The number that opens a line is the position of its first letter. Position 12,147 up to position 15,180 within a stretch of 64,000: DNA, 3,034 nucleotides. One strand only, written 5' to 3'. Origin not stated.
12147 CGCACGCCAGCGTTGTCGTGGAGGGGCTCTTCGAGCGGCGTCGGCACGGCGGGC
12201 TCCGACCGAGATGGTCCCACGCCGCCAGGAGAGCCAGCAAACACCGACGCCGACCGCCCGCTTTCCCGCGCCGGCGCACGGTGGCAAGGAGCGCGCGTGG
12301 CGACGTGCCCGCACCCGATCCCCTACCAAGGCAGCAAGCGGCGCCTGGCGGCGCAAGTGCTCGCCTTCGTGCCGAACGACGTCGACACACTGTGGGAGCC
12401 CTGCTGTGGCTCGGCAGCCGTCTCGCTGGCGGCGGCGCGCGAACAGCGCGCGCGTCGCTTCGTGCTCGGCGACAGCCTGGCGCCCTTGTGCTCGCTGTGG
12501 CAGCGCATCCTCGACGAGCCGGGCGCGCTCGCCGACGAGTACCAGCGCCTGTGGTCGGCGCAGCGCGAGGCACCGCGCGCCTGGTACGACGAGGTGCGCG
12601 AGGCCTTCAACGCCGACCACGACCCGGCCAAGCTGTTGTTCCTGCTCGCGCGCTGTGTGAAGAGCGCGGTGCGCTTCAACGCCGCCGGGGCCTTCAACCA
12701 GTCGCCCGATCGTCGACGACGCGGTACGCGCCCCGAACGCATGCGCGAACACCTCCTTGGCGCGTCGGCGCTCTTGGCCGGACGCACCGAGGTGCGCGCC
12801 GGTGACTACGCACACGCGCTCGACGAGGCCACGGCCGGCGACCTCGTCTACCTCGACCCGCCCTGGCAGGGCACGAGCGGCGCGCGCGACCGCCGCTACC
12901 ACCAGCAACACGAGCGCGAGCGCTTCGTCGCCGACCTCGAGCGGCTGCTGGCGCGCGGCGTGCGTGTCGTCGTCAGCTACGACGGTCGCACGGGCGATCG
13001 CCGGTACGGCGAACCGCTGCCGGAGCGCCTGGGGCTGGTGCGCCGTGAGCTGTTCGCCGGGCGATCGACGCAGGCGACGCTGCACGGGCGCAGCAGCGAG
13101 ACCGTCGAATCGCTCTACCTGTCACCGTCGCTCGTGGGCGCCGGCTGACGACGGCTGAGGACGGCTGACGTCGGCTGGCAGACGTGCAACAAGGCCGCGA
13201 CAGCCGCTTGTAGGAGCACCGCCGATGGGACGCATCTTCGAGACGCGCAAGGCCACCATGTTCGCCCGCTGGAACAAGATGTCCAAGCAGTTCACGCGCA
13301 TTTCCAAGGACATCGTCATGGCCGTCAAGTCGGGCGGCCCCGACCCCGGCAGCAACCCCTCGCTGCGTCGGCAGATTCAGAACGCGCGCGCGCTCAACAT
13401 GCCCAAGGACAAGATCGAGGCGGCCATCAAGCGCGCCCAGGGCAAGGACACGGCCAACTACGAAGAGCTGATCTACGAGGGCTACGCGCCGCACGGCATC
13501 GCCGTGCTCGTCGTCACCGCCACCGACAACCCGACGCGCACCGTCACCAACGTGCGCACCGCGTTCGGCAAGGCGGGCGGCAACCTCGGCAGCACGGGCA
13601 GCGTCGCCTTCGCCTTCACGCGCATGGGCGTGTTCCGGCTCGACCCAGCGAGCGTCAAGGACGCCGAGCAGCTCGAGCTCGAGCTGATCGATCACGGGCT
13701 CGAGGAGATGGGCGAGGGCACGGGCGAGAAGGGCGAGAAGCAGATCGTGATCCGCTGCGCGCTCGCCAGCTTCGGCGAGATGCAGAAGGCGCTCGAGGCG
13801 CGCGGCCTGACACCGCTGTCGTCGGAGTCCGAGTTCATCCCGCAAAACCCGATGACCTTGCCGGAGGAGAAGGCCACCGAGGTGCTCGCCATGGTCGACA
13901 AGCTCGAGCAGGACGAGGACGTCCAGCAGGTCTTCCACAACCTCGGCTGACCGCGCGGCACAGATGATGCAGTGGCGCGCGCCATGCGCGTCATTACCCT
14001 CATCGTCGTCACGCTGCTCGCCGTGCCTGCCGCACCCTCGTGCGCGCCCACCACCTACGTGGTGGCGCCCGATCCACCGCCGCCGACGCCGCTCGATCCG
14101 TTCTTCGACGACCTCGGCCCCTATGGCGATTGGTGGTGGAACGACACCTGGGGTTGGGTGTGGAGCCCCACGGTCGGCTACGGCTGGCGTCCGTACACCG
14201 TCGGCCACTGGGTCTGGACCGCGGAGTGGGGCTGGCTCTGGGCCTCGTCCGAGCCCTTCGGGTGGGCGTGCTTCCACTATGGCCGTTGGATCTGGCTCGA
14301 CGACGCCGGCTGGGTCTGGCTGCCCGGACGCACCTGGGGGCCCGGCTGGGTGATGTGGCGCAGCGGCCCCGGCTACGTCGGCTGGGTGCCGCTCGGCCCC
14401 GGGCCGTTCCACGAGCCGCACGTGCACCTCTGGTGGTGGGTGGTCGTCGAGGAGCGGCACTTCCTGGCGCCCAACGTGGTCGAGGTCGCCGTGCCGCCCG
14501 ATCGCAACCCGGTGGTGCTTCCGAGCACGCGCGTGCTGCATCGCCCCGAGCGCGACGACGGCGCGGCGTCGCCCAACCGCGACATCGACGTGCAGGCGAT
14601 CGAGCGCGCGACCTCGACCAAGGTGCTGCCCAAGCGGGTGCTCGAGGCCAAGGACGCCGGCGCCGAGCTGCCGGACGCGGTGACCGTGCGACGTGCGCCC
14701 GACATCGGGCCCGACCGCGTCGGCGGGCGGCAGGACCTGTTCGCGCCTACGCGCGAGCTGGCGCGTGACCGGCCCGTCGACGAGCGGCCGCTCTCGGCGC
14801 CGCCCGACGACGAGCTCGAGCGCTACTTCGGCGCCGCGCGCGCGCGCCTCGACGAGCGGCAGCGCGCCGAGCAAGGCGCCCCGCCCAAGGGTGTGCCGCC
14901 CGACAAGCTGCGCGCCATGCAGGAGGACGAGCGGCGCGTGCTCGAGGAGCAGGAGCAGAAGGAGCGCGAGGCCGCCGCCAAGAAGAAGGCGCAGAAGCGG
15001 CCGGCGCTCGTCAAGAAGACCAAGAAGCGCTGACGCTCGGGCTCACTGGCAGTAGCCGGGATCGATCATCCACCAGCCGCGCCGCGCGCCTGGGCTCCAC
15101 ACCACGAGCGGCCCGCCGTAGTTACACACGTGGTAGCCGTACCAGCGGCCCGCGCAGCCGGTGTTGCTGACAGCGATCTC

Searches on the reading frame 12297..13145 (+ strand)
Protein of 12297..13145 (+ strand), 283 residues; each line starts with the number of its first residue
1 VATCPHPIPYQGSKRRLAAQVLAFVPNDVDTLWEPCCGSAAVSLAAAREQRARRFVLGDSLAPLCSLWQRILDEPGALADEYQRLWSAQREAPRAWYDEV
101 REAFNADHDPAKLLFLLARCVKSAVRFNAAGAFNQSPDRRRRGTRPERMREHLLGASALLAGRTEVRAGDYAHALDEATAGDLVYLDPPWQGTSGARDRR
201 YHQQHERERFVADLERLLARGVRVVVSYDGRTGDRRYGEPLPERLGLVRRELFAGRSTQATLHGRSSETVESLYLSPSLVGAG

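Call 4: search_protein_families(library=pfam, proteins=[window:12297-13145:+], max_evalue=0.1)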
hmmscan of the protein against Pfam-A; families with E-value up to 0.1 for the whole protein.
window:12297-13145:+ (283 aa): 1 family
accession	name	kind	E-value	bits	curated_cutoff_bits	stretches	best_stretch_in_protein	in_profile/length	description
PF02086.21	MethyltransfD12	-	1.7e-23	84.1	22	1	10-206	1-201/253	D12 class N6 adenine-specific DNA methyltransferase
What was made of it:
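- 12297..13148 (+): D12-class N6-adenine DNA methyltransferase (283 aa, GTG start, DPPW motif). An orphan, lineage-core gene next to yebC; NOT part of the insert. PF02086 (call 4).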

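Call 5: search_protein_families(library=ncbifam, proteins=[window:12297-13145:+], max_evalue=0.1)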
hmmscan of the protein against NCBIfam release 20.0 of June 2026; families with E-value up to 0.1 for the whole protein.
window:12297-13145:+ (283 aa): 3 families
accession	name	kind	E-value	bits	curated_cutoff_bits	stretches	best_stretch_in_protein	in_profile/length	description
TIGR00571.1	dam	subfamily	3.8e-26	92.3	114.85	1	8-227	5-225/267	Dam family site-specific DNA-(adenine-N6)-methyltransferase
NF008152.0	PRK10904.1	equivalog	9.8e-11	41.5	441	1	11-204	11-199/271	adenine-specific DNA-methyltransferase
NF047331.1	phage_HTJ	equivalog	0.088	12.6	33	1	211-232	5-25/59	phage head-tail joining protein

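Call 53: search_dna_similar(query=window:12297-13145:+, collection=phages, mode=protein, max_rows=8)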
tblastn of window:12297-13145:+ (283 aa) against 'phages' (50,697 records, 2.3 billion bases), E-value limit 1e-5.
Records with a match: 150; places in all: 150; records where one place covers at least 80% of the query: 80.
Best place of each record, by identity: <60% 150.
By first word of the organism name: Escherichia 56; Klebsiella 35; Salmonella 21; Enterobacteria 8; Shigella 4; Erwinia 3; Geobacillus 2; Clostridium 2; Krischvirus 2; Cronobacter 2; and 13 more.
By host as written in the record: - 33; Escherichia coli 24; Klebsiella pneumoniae 9; Escherichia coli str. K-12 substr. MG1655 5; Salmonella enterica 4; Escherichia coli B 4; Klebsiella quasipneumoniae K6 (ATCC 700603) 3; Klebsiella sp. M5a1 3; and 47 more.
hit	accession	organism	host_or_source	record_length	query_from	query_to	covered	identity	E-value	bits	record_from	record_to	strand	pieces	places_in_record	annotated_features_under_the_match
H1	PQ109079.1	Thermus phage Cumys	Thermus thermophilus HB8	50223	10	283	97%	28.6%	8e-6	53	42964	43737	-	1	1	DNMT | hypothetical protein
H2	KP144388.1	Geobacillus virus E3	failed fermentation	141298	8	276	95%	27.4%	7e-23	103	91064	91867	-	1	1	putative DNA adenine methylase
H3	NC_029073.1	Geobacillus virus E3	failed fermentation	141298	8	276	95%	27.4%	7e-23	103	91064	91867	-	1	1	DNA methyltransferase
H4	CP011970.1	Peptoclostridium phage phiCDIF1296T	Peptoclostridium difficile strain ...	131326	8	276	95%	26.2%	6e-25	109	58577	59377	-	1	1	putative DNA adenine methylase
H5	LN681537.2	Clostridium phage phiCD211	Clostridium difficile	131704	8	276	95%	26.2%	6e-25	109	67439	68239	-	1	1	DNA methyltransferase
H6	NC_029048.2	Clostridium phage phiCD211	Clostridium difficile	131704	8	276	95%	26.2%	6e-25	109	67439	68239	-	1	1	Dam family site-specific DNA-(adenine-N6)-methyltransferase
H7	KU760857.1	Salmonella phage SJ46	Salmonella enterica subsp. enterica ...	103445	12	258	87%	28.4%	4e-14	78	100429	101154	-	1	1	dmt: DNA adenine methylase family protein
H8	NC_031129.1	Salmonella phage SJ46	Salmonella enterica subsp. enterica ...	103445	12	258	87%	28.4%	4e-14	78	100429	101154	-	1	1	dmt: DNA methyltransferase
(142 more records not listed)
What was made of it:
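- Tried and rejected: Only distant matches (<30% identity; call 53), so no sign of recent phage origin.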

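Call 66: search_protein_families(library=padloc, proteins=[window:12297-13145:+], max_evalue=0.01)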
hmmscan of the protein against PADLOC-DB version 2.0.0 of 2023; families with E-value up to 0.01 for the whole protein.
window:12297-13145:+ (283 aa): 19 families
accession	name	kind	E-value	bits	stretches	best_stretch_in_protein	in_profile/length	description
PDLC03341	MTase_II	-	1.1e-74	249.8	1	4-280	15-292/316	Type II methyltransferase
PDLC03302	MTase_II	-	5.5e-37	125.8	1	7-274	362-623/626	Type II methyltransferase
PDLC03294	MTase_II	-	5.5e-29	99.6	1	8-227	8-228/272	Type II methyltransferase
PDLC03247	MTase_II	-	3.8e-17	60.4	1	7-229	5-223/282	Type II methyltransferase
PDLC03735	oMTase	-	3.9e-16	57.3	1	10-227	13-239/284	orphan methyltransferase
PDLC03729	oMTase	-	1e-14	52.7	1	10-224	10-223/275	orphan methyltransferase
PDLC03383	MTase_II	-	1e-13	49.4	2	95-227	127-259/318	Type II methyltransferase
PDLC03264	MTase_II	-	3.2e-13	47.6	1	6-208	13-219/306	Type II methyltransferase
PDLC03261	MTase_II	-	1.6e-11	41.2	1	8-205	28-219/643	Type II methyltransferase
PDLC03290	MTase_II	-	3e-11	41.2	1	3-231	3-239/292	Type II methyltransferase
PDLC03287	MTase_II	-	4e-09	33.8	1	7-197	366-557/646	Type II methyltransferase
PDLC03266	MTase_II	-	9e-09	33.2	1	10-196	20-203/285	Type II methyltransferase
PDLC04018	PD-Lambda-5_B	-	4.4e-07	27.5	1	1-84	1-87/291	-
PDLC03253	MTase_II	-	4.6e-07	27.8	1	8-227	7-212/253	Type II methyltransferase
PDLC03349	MTase_II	-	1.2e-05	22.5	1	60-191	137-276/374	Type II methyltransferase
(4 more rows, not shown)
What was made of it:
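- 12297..13148 (+): PADLOC MTase_II PDLC03341, 250 bits (call 66).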

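Call 84: search_protein_families(library=phrogs, proteins=[window:12297-13145:+], max_evalue=0.001)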
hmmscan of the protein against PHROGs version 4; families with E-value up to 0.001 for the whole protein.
window:12297-13145:+ (283 aa): 3 families
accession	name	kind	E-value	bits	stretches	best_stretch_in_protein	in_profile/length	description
phrog_56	-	other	6.7e-29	102.6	1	7-229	64-282/647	DNA methyltransferase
phrog_116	-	other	4.8e-13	49.3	1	30-231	536-737/779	DNA methyltransferase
phrog_1996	-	other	0.0006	20.7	1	162-228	35-101/150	DNA methyltransferase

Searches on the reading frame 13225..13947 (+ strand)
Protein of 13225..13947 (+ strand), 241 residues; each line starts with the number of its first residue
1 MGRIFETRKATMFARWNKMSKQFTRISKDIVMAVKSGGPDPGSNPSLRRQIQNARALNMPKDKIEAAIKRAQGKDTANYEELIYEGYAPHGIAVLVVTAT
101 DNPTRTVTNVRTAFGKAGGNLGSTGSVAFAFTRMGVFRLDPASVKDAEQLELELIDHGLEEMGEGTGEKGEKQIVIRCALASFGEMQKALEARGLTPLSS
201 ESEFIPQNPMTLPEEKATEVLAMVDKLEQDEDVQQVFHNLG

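Call 4: search_protein_families(library=pfam, proteins=[window:13225-13947:+], max_evalue=0.1)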
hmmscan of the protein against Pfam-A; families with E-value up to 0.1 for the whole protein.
window:13225-13947:+ (241 aa): 2 families
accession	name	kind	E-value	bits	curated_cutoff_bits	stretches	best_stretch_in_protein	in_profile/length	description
PF01709.26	Transcrip_reg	-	9.4e-49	165.6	27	1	79-240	1-160/160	TACO1/YebC second and third domain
PF20772.2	TACO1_YebC_N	-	1.3e-25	90.1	36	1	5-74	3-73/73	TACO1/YebC protein N-terminal domain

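Call 5: search_protein_families(library=ncbifam, proteins=[window:13225-13947:+], max_evalue=0.1)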
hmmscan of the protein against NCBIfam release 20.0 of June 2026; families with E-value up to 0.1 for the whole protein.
window:13225-13947:+ (241 aa): 4 families
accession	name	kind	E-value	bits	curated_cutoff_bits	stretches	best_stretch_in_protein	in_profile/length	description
NF009044.0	PRK12378.1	subfamily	3.2e-85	285.7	196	1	1-240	1-236/239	YebC/PmpR family DNA-binding transcriptional regulator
TIGR01033.1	TIGR01033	subfamily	5.3e-73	245.7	208.75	1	4-240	6-237/238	YebC/PmpR family DNA-binding transcriptional regulator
NF001030.0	PRK00110.1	equivalog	9.1e-71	238.3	243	1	17-240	19-234/245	YebC/PmpR family DNA-binding transcriptional regulator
NF005736.0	PRK07562.1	equivalog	0.048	11.2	1737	1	10-81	305-379/1222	vitamin B12-dependent ribonucleotide reductase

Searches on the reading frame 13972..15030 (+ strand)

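Call 85: search_protein_families(library=pfam, proteins=[window:13972-15030:+], max_evalue=0.001)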
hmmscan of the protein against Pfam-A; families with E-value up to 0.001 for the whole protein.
window:13972-15030:+ (353 aa): 1 family
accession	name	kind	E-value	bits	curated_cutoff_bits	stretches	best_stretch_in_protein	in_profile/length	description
PF20245.3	DUF6600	-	1.2e-29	102.8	27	1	46-143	2-100/102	Family of unknown function (DUF6600)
